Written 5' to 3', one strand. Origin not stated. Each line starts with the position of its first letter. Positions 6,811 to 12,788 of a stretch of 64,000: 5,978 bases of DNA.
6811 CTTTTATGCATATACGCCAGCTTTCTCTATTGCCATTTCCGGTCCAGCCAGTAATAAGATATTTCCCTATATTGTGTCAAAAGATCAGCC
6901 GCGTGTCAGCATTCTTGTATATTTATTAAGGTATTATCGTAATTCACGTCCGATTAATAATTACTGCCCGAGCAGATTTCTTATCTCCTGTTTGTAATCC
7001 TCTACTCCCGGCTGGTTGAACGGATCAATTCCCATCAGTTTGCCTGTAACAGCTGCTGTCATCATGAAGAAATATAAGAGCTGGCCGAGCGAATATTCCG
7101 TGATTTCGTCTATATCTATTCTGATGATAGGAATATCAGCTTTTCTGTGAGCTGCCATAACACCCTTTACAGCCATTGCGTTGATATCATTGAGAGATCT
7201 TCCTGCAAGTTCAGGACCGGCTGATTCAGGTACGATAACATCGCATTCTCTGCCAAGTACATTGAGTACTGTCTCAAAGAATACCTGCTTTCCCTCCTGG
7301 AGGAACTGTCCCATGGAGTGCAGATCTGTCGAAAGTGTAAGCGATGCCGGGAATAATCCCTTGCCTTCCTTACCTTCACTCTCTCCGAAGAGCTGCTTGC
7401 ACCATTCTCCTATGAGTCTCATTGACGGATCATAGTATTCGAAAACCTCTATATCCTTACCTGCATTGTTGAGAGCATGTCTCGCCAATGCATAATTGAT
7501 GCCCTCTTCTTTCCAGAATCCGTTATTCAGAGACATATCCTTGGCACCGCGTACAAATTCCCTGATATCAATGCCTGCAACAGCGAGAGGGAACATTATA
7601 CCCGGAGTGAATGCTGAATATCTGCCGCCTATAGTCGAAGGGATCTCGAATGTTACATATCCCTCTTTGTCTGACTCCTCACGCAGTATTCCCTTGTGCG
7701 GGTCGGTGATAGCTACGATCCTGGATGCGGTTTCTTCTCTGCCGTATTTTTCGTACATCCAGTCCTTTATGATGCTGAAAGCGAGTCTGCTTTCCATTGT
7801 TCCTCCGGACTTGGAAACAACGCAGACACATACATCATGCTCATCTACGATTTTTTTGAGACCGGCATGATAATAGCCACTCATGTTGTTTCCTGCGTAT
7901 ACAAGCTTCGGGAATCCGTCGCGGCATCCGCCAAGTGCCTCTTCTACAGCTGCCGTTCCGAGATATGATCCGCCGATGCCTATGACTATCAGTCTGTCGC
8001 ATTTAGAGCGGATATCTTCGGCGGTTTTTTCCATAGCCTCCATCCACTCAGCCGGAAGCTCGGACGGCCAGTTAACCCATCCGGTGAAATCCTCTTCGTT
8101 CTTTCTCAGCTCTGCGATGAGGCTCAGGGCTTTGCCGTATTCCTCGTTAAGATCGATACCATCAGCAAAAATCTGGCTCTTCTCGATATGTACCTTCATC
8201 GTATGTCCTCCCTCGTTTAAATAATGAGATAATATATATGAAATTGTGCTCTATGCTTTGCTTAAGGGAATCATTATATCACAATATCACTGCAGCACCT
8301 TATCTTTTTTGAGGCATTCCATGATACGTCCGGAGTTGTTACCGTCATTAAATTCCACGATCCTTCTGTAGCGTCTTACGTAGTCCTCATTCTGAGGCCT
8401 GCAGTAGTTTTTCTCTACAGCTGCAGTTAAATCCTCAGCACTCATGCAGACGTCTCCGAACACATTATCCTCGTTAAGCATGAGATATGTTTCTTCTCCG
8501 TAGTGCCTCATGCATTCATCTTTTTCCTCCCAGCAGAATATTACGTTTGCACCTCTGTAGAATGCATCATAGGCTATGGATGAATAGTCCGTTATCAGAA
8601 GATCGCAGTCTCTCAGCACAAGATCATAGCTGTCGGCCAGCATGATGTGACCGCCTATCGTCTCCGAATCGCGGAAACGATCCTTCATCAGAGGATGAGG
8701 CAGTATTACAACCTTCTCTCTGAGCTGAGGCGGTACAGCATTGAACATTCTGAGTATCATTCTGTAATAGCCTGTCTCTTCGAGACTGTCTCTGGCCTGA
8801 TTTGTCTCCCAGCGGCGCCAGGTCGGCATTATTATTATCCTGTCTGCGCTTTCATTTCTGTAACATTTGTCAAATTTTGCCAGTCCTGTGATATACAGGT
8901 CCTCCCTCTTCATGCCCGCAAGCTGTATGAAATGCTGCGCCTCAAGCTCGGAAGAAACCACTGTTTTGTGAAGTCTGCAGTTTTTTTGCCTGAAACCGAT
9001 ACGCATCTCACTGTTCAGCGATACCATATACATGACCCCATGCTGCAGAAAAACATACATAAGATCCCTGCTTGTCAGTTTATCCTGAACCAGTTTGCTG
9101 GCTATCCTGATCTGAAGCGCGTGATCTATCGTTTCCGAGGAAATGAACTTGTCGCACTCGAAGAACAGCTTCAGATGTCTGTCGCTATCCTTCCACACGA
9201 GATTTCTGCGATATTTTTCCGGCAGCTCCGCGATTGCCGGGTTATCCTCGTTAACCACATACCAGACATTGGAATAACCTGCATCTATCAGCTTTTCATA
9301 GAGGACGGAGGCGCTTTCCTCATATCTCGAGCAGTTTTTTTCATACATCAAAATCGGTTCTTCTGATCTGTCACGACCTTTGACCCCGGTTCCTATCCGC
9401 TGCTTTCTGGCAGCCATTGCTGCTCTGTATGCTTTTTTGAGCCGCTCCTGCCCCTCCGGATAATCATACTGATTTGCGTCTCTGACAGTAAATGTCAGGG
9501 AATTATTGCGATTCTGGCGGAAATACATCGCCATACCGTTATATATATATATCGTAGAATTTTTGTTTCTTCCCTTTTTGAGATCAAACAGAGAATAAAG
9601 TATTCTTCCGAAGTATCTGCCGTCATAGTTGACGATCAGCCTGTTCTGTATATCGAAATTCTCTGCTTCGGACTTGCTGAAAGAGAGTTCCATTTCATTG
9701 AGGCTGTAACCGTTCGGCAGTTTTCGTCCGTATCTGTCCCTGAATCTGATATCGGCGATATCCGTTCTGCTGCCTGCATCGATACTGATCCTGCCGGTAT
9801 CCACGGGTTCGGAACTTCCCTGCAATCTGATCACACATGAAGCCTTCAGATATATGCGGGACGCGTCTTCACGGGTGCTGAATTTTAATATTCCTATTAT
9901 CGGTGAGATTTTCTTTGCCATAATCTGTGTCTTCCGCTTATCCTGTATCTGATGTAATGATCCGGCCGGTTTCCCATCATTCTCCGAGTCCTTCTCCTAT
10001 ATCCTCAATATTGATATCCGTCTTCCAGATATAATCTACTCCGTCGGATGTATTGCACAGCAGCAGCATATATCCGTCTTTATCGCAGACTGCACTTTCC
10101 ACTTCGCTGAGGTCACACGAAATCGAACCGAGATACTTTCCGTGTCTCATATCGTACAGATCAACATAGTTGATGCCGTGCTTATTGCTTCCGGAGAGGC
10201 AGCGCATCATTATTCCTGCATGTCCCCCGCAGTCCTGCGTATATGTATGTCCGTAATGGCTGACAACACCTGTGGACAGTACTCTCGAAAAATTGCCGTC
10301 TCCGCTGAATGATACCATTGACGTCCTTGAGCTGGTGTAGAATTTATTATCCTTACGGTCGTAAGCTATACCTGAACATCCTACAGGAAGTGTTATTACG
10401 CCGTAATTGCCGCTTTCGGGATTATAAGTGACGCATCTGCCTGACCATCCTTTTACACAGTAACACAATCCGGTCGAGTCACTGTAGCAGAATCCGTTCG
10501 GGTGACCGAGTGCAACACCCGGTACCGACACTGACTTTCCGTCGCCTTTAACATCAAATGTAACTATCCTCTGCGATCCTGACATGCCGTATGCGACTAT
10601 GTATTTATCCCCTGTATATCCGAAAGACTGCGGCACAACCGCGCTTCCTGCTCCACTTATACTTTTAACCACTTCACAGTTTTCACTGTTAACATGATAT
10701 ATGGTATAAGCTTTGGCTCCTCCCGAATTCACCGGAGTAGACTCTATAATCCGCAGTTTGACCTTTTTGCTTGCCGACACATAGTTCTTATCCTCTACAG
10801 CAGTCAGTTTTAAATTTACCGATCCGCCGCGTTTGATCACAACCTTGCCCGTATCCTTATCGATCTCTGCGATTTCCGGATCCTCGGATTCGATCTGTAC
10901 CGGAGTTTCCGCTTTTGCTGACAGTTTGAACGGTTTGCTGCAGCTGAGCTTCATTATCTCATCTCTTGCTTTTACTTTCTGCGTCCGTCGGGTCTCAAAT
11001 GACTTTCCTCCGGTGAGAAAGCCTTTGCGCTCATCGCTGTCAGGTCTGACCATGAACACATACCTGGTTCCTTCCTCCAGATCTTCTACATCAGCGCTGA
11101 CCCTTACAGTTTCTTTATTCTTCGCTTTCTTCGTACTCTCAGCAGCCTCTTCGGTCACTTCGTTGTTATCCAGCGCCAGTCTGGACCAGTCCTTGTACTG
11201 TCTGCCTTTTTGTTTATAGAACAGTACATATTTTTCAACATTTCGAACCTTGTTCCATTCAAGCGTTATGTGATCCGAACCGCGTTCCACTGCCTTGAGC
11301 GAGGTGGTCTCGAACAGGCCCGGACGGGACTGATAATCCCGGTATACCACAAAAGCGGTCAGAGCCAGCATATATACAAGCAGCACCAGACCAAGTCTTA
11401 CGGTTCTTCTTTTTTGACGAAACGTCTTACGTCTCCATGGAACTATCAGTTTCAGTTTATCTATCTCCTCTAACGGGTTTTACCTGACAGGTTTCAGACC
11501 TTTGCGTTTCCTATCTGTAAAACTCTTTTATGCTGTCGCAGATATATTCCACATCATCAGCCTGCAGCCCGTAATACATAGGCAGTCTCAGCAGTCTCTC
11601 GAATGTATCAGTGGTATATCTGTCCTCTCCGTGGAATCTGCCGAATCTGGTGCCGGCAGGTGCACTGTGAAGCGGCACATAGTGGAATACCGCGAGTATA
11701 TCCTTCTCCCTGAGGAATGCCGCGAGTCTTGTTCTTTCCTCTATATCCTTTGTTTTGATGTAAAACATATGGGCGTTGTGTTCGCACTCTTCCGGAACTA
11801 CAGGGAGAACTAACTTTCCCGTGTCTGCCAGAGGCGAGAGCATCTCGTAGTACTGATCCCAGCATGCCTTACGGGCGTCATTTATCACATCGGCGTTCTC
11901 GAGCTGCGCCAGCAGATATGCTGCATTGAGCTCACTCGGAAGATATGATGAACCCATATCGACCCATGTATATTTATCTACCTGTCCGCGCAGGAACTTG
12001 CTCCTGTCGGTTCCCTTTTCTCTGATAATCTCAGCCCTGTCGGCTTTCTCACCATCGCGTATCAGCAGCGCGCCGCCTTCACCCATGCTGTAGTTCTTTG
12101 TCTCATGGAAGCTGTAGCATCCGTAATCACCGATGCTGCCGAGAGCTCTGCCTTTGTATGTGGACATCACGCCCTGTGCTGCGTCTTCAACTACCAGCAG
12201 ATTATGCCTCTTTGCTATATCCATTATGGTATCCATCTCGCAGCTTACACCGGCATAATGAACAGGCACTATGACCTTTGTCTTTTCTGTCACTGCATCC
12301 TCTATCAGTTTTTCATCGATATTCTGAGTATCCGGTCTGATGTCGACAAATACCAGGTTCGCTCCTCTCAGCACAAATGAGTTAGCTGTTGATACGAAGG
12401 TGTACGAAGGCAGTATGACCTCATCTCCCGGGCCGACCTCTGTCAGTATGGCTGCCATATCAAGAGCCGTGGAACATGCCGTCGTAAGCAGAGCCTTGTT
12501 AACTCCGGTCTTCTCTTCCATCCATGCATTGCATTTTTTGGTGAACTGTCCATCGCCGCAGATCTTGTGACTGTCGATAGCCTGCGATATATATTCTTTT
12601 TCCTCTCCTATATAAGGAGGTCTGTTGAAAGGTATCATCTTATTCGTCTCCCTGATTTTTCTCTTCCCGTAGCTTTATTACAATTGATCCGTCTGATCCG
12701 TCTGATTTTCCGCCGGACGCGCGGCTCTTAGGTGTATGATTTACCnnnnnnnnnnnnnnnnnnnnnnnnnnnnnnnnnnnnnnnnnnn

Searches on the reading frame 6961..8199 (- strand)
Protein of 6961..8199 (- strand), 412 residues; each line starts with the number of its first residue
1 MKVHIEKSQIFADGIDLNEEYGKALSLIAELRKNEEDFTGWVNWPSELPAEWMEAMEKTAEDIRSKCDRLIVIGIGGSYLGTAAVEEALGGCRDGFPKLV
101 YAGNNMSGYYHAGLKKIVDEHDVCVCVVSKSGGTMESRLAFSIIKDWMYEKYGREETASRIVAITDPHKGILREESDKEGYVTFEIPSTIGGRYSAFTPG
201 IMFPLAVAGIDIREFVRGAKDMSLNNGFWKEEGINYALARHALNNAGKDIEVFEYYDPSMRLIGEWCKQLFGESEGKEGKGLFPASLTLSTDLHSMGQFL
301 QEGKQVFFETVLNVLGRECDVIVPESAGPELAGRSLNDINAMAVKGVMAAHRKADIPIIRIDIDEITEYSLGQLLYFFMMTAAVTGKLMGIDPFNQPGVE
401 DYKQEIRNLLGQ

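Call 7: search_protein_families(library=pfam, proteins=[window:6961-8199:-], max_evalue=0.001)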
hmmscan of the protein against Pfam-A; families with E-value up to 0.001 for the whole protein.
window:6961-8199:- (412 aa): 1 family
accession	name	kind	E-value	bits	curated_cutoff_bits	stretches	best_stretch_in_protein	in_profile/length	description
PF00342.24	PGI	-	2.6e-18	66.4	22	1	68-278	97-309/486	Phosphoglucose isomerase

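Call 51: search_protein_families(library=ncbifam, proteins=[window:6961-8199:-], max_evalue=0.00001)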
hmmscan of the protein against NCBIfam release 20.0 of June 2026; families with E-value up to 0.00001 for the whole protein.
window:6961-8199:- (412 aa): 7 families
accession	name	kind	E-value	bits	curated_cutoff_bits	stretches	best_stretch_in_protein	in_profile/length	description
NF010697.0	PRK14097.1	equivalog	2.9e-127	424.9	443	1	22-411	28-433/448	glucose-6-phosphate isomerase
NF003016.0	PRK03868.1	equivalog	9e-50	169.7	487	1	47-410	36-407/410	glucose-6-phosphate isomerase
NF040629.1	PGI_Meth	equivalog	2.3e-46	158.8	350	1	67-404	61-393/396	glucose-6-phosphate isomerase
NF007080.0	PRK09533.1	equivalog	8.4e-43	146.3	712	2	33-285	422-674/949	bifunctional transaldolase/phosoglucose isomerase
NF010696.0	PRK14096.1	equivalog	1e-32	113.4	671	1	65-405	112-457/528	glucose-6-phosphate isomerase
NF001211.0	PRK00179.1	equivalog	1.9e-21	76.1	492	1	66-278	145-360/544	glucose-6-phosphate isomerase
NF010695.0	PRK14095.1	equivalog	1.1e-15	57.3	703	1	65-223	149-303/536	glucose-6-phosphate isomerase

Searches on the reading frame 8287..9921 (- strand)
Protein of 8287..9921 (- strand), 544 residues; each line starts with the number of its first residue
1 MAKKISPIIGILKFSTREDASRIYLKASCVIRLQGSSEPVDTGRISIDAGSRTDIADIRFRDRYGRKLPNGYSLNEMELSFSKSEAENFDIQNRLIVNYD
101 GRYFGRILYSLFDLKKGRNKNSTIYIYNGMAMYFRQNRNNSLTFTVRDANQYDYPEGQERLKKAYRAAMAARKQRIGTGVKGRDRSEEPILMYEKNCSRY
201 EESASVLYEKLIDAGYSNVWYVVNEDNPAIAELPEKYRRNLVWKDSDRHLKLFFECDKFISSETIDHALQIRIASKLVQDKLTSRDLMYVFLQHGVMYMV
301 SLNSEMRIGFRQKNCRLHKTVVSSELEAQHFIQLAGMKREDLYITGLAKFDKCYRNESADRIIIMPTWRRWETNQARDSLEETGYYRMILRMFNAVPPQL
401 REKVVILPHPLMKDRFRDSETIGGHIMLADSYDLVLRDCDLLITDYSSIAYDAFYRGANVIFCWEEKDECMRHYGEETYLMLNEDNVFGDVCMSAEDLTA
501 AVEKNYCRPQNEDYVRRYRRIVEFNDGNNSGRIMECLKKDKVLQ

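Call 7: search_protein_families(library=pfam, proteins=[window:8287-9921:-], max_evalue=0.001)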
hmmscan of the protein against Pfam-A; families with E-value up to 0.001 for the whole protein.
window:8287-9921:- (544 aa): 1 family
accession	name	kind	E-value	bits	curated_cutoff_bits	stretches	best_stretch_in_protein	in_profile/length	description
PF04464.20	Glyphos_transf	-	8.1e-23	81.4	22.1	1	193-537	19-365/367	CDP-Glycerol:Poly(glycerophosphate) glycerophosphotransferase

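Call 86: search_protein_families(library=ncbifam, proteins=[window:8287-9921:-], max_evalue=0.00001)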
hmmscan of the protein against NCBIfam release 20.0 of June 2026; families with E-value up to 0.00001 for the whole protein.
window:8287-9921:- (544 aa): 0 families

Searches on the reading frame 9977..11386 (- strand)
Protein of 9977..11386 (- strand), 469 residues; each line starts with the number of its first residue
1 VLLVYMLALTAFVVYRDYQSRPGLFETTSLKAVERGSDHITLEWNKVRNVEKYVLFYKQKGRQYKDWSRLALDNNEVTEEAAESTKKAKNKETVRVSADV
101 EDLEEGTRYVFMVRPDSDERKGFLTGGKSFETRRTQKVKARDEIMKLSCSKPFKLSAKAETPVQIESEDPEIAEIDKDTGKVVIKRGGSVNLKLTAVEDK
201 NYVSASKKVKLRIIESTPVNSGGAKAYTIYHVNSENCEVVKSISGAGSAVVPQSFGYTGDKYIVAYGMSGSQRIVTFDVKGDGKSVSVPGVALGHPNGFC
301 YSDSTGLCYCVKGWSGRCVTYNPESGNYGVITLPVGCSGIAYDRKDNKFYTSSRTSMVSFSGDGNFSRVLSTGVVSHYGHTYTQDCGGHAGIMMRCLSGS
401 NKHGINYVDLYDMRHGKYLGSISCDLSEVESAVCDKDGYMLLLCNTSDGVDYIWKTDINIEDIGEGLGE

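Call 7: search_protein_families(library=pfam, proteins=[window:9977-11386:-], max_evalue=0.001)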
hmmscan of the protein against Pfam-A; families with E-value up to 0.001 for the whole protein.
window:9977-11386:- (469 aa): 2 families
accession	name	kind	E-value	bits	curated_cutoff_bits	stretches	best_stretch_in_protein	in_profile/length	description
PF00041.27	fn3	-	8.9e-05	23.1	25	1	29-114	5-67/84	Fibronectin type III domain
PF16656.11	Pur_ac_phosph_N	-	0.0006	20.8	30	1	36-117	11-82/93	Purple acid Phosphatase, N-terminal domain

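Call 86: search_protein_families(library=ncbifam, proteins=[window:9977-11386:-], max_evalue=0.00001)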
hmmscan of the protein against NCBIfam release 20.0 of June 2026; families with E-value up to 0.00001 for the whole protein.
window:9977-11386:- (469 aa): 0 families

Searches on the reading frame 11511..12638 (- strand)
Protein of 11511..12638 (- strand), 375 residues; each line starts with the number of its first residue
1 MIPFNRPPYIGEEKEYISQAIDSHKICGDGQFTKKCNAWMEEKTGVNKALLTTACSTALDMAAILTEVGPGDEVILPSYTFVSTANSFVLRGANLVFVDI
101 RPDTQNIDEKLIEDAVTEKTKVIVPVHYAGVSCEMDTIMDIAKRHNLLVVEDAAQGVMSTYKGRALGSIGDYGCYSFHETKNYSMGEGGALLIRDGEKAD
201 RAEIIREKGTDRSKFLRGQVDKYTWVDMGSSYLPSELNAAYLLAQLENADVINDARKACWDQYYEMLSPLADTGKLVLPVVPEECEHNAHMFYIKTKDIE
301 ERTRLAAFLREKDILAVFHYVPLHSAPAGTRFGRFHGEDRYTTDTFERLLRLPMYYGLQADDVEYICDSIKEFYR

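Call 7: search_protein_families(library=pfam, proteins=[window:11511-12638:-], max_evalue=0.001)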
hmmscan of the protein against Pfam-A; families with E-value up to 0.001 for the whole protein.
window:11511-12638:- (375 aa): 3 families
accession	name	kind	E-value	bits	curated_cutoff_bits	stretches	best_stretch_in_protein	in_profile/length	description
PF01041.23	DegT_DnrJ_EryC1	-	1.9e-85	287.7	19.8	1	12-370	6-359/360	DegT/DnrJ/EryC1/StrS aminotransferase family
PF00155.27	Aminotran_1_2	-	1.3e-09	38.1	19.7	1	31-154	46-187/361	Aminotransferase class I and II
PF00266.25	Aminotran_5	-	5.8e-06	26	21.5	1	52-159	67-182/371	Aminotransferase class-V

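Call 20: search_protein_families(library=ncbifam, proteins=[window:11511-12638:-], max_evalue=0.01)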
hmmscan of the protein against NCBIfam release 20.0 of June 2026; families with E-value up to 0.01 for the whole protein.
window:11511-12638:- (375 aa): 33 families (the best 25 are shown)
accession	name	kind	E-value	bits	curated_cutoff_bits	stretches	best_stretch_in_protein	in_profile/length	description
NF008687.0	PRK11706.1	equivalog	1.1e-191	636.5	375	1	1-374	1-374/375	dTDP-4-amino-4,6-dideoxygalactose transaminase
TIGR02379.1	ECA_wecE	subfamily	4.9e-190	631.2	434.85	1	1-374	1-375/376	dTDP-4-amino-4,6-dideoxy-D-glucose transaminase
TIGR03588.1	PseC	equivalog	7.3e-62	209.5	423.5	1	2-372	2-378/380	UDP-4-amino-4,6-dideoxy-N-acetyl-beta-L-altrosamine transaminase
NF008658.2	PRK11658.1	equivalog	3.3e-56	190.6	631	1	2-372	5-375/379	UDP-4-amino-4-deoxy-L-arabinose aminotransferase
TIGR04181.1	NHT_00031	hypoth_equivalog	8.6e-51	172.9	420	1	2-353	1-357/359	LegC family aminotransferase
NF011936.0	PRK15407.1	equivalog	1.4e-40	139.4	423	2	28-211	62-253/440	lipopolysaccharide biosynthesis protein RfbH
TIGR04427.1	PLP_DesI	equivalog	2.1e-39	135.8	650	1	16-371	37-380/390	dTDP-4-dehydro-6-deoxyglucose aminotransferase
NF005817.0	PRK07683.1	equivalog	9.8e-11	41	575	1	47-153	90-201/387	aminotransferase A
NF005816.0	PRK07682.1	equivalog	3.2e-09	35.9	620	1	48-153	92-203/390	aminotransferase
NF041364.1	GntC_guanitoxin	equivalog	8.6e-09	34.8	415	1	48-153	62-174/356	guanitoxin biosynthesis PLP-dependent (S)-gamma-hydroxy-L-arginine cyclodehydratase GntC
NF006569.0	PRK09082.1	subfamily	7.3e-08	31.9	420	1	33-152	77-202/386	methionine aminotransferase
NF004770.0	PRK06108.1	subfamily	2.1e-07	30.1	422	1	41-155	91-212/396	pyridoxal phosphate-dependent aminotransferase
NF005855.0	PRK07777.1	equivalog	3.5e-07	29.9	553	1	50-153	92-203/391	pyridoxal phosphate-dependent aminotransferase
NF004621.0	PRK05957.1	equivalog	1e-06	27.8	498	1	47-154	89-201/389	pyridoxal phosphate-dependent aminotransferase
NF006488.0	PRK08912.1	equivalog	1.2e-06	27.8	498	1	48-152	88-198/387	aminotransferase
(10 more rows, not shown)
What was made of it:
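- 11511..12638 (-): WecE, dTDP-4-amino-4,6-dideoxyhexose transaminase. Predicted source of the amino sugar. NF008687 scores 636 bits against a cutoff of 375 (call 20).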
